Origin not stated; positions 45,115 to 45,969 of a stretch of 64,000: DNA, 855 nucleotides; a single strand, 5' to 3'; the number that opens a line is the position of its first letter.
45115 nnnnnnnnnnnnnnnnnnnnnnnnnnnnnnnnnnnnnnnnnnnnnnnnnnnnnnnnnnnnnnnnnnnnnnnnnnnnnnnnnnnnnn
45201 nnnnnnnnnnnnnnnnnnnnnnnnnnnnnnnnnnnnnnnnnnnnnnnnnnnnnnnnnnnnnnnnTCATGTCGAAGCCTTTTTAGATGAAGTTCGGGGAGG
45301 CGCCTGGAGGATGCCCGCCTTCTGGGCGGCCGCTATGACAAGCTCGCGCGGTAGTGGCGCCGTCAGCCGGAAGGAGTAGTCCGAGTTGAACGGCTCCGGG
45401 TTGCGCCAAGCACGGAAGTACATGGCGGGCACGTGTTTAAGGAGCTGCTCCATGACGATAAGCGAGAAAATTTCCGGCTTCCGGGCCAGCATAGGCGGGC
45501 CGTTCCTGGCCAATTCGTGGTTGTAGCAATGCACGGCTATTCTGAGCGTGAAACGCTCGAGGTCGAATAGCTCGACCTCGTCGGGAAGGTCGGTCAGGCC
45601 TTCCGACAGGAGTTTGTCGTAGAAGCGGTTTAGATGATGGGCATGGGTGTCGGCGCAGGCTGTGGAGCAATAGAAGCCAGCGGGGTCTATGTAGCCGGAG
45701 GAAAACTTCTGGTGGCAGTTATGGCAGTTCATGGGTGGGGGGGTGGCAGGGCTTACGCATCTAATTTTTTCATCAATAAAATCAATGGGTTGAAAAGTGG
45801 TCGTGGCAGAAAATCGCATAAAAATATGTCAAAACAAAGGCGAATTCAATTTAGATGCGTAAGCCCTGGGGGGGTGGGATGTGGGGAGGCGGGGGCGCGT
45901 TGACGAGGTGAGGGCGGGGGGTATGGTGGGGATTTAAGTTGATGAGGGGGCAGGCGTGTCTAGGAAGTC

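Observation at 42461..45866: WYL-domain regulator next to an uncharacterised two-gene operon with a 16-bp perfect palindromic operator: candidate novel regulated system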

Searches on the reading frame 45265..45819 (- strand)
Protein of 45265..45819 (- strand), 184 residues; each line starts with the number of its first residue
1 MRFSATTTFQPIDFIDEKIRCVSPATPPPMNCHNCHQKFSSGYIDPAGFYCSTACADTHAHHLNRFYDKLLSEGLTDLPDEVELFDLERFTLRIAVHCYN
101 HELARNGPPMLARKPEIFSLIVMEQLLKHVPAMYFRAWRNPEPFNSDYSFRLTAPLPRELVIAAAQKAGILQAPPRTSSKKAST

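Call 4: search_protein_families(library=pfam, proteins=[window:45265-45819:-], max_evalue=0.1)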
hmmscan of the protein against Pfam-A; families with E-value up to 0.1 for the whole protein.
window:45265-45819:- (184 aa): 0 families

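Call 5: search_protein_families(library=padloc, proteins=[window:45265-45819:-], max_evalue=0.1)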
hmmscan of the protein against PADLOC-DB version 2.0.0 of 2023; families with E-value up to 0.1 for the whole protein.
window:45265-45819:- (184 aa): 0 families

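Call 6: search_protein_families(library=ncbifam, proteins=[window:45265-45819:-], max_evalue=0.1)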
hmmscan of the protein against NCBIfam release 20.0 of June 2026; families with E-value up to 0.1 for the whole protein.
window:45265-45819:- (184 aa): 0 families

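Call 13: find_homologous_proteins(query=window:45265-45732:-, max_evalue=0.001)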
Query window:45265-45732:- (155 aa): 1 proteins with E <= 0.001 among 13 candidates.
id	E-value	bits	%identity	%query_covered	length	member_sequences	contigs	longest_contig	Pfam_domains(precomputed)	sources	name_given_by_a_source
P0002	8.3e-102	356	99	100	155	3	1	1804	-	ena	-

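Call 43: search_protein_families(library=phrogs, proteins=[window:45265-45732:-], max_evalue=0.1)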
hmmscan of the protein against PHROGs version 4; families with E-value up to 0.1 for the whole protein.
window:45265-45732:- (155 aa): 0 families

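Call 44: search_protein_families(library=pfam, proteins=[window:45265-45732:-], max_evalue=10)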
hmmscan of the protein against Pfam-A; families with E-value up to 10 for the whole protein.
window:45265-45732:- (155 aa): 1 family
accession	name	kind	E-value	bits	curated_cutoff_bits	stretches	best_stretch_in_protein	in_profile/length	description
PF18716.7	VATC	-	4.4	7.7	26.6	0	2-31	5-36/43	Vms1-associating treble clef domain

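Call 49: find_encoding_contigs(protein=P0002, flank=5000, max_places=10)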
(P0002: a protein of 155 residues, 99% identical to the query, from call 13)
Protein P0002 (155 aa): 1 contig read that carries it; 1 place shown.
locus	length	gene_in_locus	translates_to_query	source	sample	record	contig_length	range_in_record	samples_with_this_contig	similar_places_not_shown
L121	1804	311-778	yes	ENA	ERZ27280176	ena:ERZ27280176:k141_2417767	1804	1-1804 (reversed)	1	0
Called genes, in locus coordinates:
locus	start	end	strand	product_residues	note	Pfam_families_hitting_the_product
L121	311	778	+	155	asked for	-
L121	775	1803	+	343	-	?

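Call 50: find_encoding_contigs(protein=window:45265-45732:-, flank=5000, max_places=10)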
Protein window:45265-45732:- (155 aa): 1 contig read that carries it; 1 place shown.
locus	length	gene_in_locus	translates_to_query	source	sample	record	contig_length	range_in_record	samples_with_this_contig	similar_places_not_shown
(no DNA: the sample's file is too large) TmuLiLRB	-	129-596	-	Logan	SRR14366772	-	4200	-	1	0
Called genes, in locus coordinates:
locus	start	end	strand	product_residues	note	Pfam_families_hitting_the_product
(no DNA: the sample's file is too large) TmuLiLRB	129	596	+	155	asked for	-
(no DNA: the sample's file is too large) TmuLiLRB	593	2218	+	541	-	-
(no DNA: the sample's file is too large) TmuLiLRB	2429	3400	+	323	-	PF13280:WYL, PF25583:WCX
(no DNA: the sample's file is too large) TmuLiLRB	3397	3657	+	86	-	-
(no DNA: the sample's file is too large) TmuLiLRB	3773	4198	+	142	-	?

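Call 57: search_solved_structures(query=window:45265-45732:-, max_evalue=10)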
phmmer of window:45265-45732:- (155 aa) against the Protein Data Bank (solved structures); distinct sequences matched with E-value up to 10: 3.
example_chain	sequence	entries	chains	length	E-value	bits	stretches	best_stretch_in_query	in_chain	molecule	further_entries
2p0t_A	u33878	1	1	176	0.00041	23.6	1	23-89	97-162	UPF0307 protein PSPTO_4464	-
7spo_C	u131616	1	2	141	0.36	14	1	3-44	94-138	VNAR 3B4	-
1j3b_A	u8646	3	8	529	0.69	13.1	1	77-142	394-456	ATP-dependent phosphoenolpyruvate carboxykinase | Phosphoenolpyruvate carboxykinase [ATP]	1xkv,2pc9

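Call 59: search_solved_structures(query=window:45265-45732:-, max_evalue=0.01, show_alignments=1)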
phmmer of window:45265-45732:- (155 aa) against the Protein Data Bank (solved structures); distinct sequences matched with E-value up to 0.01: 1.
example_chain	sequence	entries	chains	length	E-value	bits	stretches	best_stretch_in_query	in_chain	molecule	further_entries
2p0t_A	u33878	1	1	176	0.00041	23.6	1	23-89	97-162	UPF0307 protein PSPTO_4464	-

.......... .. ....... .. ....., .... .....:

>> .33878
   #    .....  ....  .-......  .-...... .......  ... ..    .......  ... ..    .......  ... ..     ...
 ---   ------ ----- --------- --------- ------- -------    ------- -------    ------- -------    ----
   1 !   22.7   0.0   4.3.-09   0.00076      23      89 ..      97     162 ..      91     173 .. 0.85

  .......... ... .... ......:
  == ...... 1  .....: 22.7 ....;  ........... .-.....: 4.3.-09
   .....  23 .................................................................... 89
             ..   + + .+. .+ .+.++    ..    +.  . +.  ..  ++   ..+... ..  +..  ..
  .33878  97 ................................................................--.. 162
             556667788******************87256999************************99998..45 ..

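Call 62: search_protein_families(library=ncbifam, proteins=[window:45268-45732:-], max_evalue=10)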
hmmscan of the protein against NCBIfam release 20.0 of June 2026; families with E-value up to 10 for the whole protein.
window:45268-45732:- (155 aa): 0 families

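Call 71: predict_structure(protein=window:45265-45732:-)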
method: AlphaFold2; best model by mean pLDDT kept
length: 155 residues; sequences in the alignment: 1
mean_pLDDT: 46.7   pTM: 0.38
mean pLDDT of the five models: 46.7, 43.4, 43.2, 41.8, 41.2
residues with pLDDT >= 90: 0; 70-90: 0; 50-70: 63; < 50: 92
segments of 3 or more residues with pLDDT < 50: 10-21, 40-42, 45-63, 73-75, 78-88, 102-126, 144-155
pLDDT, mean of each block of 10 residues (from residue 1): 53 43 51 52 44 38 50 47 45 54 42 35 47 55 45 44
secondary structure, 60 per line:
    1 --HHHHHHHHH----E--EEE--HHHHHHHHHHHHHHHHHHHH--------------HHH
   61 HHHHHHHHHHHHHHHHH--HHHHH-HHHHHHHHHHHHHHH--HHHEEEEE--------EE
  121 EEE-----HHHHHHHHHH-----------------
elements in order: H3-11 E19-21 H24-43 H58-77 H80-84 H86-100 E106-110 E119-123 H129-138

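Call 89: find_related_loci(query=window:45268-45732:-, collection=viral_contigs, flank=5000)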
Query window:45268-45732:- (155 aa) in viral_contigs; peptide patterns used: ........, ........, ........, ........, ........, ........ (x = any residue, [..] = any of these).
3 stretches matched a pattern, but none encodes a relative of the query by tblastn (E <= 1e-3).

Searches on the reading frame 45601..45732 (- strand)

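Call 44: search_protein_families(library=pfam, proteins=[window:45601-45732:-], max_evalue=10)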
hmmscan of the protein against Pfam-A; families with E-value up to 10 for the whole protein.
window:45601-45732:- (44 aa): 3 families
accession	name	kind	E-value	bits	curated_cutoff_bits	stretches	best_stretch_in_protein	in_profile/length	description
PF06467.20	zf-FCS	-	0.32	11.3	22.4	0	2-16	6-28/39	MYM-type Zinc finger with FCS sequence motif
PF18716.7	VATC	-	0.33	11.3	26.6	1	2-31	5-36/43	Vms1-associating treble clef domain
PF02069.22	Metallothio_Pro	-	0.99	10.1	33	1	20-32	28-40/51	Prokaryotic metallothionein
